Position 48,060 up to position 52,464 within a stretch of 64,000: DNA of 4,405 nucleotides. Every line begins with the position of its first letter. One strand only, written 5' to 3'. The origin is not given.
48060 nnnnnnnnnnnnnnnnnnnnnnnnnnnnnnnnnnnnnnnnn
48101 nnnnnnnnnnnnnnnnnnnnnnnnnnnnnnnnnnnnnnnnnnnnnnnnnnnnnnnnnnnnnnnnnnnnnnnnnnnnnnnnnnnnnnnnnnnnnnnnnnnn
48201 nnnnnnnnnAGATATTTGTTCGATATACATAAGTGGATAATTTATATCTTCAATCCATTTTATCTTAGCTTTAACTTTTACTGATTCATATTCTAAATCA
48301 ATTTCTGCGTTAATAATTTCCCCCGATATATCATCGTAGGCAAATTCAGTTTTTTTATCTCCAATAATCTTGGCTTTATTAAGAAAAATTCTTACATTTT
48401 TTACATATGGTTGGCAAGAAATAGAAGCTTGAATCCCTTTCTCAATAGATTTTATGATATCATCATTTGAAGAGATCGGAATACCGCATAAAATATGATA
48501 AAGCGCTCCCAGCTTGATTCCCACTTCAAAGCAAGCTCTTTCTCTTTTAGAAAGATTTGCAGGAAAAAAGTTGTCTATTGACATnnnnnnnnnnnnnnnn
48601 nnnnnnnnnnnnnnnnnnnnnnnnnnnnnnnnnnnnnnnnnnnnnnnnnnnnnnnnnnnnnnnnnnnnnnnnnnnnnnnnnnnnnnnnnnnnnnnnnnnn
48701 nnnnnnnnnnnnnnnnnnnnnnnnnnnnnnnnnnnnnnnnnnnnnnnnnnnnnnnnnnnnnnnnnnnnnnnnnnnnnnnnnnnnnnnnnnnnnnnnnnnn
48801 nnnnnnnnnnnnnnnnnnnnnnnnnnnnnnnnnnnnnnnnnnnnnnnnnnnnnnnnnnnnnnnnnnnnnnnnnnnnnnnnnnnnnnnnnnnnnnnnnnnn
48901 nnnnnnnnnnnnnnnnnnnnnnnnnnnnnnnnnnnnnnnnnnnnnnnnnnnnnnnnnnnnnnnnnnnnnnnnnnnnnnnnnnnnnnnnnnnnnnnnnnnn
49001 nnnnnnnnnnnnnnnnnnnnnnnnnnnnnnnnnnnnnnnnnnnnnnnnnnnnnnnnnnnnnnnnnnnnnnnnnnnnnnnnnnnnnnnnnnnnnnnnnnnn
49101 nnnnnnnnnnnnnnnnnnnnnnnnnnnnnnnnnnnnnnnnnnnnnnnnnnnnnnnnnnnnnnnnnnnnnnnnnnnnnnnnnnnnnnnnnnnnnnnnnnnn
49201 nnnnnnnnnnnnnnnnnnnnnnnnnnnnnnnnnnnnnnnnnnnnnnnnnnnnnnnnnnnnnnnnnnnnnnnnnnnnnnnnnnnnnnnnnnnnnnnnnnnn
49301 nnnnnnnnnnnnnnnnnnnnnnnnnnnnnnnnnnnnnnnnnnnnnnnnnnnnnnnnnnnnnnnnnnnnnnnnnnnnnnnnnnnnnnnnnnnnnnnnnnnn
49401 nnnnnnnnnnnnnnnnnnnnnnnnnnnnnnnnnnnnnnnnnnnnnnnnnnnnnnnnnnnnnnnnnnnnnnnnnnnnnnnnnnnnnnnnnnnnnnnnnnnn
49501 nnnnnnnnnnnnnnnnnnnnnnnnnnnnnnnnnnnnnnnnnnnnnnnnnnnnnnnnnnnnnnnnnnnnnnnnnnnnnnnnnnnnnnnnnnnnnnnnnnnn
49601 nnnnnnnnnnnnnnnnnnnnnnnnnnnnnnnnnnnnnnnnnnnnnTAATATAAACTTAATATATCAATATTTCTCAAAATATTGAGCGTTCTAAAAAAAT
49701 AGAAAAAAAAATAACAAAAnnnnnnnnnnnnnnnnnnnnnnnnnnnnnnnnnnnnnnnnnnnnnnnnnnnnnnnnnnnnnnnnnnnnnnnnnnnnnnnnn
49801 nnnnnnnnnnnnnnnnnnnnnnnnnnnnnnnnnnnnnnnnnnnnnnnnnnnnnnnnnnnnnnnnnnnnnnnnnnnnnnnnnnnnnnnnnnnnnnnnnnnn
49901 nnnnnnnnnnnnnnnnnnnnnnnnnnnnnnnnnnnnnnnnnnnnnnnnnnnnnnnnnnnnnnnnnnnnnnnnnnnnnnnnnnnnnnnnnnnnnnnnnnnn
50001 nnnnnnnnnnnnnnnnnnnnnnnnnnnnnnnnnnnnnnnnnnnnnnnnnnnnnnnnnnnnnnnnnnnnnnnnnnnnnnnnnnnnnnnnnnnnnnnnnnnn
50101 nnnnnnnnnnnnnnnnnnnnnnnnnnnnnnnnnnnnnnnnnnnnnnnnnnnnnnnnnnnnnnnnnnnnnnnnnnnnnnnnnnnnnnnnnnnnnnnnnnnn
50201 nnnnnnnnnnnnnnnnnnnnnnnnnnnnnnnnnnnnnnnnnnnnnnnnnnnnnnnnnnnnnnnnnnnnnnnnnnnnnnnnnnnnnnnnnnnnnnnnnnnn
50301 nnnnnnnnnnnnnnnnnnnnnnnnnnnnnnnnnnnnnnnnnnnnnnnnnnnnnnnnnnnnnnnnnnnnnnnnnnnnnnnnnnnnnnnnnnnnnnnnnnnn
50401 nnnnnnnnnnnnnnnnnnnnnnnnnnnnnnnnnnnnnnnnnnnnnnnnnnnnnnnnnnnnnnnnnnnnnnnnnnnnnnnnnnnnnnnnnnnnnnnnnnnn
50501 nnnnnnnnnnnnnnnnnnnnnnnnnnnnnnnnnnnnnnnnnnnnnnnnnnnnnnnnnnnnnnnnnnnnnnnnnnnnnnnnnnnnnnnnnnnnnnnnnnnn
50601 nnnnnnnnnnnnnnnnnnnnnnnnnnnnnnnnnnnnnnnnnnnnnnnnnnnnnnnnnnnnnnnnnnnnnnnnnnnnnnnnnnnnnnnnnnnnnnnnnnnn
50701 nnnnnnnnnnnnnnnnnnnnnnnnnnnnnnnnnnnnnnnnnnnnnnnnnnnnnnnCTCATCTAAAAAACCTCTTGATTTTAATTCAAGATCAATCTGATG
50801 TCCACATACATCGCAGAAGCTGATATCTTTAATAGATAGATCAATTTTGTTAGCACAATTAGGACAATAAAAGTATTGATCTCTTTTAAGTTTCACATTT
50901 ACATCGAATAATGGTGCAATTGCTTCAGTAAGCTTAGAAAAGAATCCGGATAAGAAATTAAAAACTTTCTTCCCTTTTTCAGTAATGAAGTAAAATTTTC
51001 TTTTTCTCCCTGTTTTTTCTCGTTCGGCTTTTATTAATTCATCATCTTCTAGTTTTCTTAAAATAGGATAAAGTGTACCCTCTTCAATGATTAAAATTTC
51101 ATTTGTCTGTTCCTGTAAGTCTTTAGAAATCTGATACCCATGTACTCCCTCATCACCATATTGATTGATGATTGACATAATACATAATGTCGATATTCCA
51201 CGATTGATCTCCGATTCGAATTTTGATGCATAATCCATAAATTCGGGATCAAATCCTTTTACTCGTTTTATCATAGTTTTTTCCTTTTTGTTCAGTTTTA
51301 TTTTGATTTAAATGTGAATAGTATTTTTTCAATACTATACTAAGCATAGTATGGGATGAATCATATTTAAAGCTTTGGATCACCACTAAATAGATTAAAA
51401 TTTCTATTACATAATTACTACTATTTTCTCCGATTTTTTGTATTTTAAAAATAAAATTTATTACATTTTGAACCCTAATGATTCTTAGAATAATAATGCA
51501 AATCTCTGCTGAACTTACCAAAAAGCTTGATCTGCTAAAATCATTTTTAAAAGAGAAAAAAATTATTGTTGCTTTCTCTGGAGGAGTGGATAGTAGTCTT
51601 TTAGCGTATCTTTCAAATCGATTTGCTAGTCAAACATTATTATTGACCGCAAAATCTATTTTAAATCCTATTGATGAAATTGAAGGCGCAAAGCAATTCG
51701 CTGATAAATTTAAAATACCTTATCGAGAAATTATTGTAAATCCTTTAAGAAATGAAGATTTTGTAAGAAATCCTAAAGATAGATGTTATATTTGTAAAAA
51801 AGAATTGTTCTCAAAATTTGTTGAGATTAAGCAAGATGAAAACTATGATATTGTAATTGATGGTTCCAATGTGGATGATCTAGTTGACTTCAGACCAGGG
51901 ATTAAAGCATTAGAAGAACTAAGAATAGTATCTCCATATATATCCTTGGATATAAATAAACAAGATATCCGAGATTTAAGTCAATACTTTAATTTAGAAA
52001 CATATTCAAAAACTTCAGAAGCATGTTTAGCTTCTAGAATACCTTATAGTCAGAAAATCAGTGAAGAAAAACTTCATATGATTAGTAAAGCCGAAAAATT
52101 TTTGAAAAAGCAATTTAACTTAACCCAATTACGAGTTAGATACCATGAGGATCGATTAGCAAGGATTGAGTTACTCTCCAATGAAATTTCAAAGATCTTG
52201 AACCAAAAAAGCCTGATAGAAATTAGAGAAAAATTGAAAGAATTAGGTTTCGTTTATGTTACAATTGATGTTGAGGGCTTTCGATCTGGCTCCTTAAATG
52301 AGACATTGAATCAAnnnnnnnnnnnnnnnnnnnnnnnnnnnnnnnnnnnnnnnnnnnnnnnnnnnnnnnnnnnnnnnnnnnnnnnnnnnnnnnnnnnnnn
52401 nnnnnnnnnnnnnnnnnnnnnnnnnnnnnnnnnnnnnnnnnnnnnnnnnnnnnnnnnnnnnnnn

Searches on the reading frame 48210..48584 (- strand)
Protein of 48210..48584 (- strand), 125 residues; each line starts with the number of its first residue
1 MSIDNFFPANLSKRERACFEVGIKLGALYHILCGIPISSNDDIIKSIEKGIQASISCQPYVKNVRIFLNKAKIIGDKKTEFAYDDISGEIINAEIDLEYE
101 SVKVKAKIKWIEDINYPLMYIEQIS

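Call 22: search_protein_families(library=pfam, proteins=[window:48210-48584:-], max_evalue=0.0001)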
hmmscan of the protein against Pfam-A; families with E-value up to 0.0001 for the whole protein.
window:48210-48584:- (125 aa): 1 family
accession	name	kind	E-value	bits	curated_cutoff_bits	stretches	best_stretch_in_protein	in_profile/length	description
PF04038.17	DHNA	-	7.9e-32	110.5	25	1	12-122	1-108/108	Dihydroneopterin aldolase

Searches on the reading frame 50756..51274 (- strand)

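Call 22: search_protein_families(library=pfam, proteins=[window:50756-51274:-], max_evalue=0.0001)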
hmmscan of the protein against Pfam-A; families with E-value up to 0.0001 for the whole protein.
window:50756-51274:- (173 aa): 2 families
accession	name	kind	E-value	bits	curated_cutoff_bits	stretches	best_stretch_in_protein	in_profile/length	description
PF03551.20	PadR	-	2.5e-19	69.5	27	1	41-105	7-73/75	Transcriptional regulator PadR-like family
PF22194.2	F-93_WHD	-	4.2e-05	24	28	1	39-101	7-62/62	F-93, winged-helix domain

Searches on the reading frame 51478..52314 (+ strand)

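Call 22: search_protein_families(library=pfam, proteins=[window:51478-52314:+], max_evalue=0.0001)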
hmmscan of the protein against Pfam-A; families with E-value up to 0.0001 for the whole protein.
window:51478-52314:+ (279 aa): 3 families
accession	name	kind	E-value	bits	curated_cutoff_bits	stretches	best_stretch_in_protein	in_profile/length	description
PF24167.1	DUF7411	-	5.1e-07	29.9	28.7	1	28-169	2-145/194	Family of unknown function (DUF7411)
PF02540.23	NAD_synthase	-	5e-06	26.3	21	1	26-90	18-84/242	NAD synthase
PF00733.27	Asn_synthase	-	2.1e-05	24.8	21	1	30-89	21-81/354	Asparagine synthase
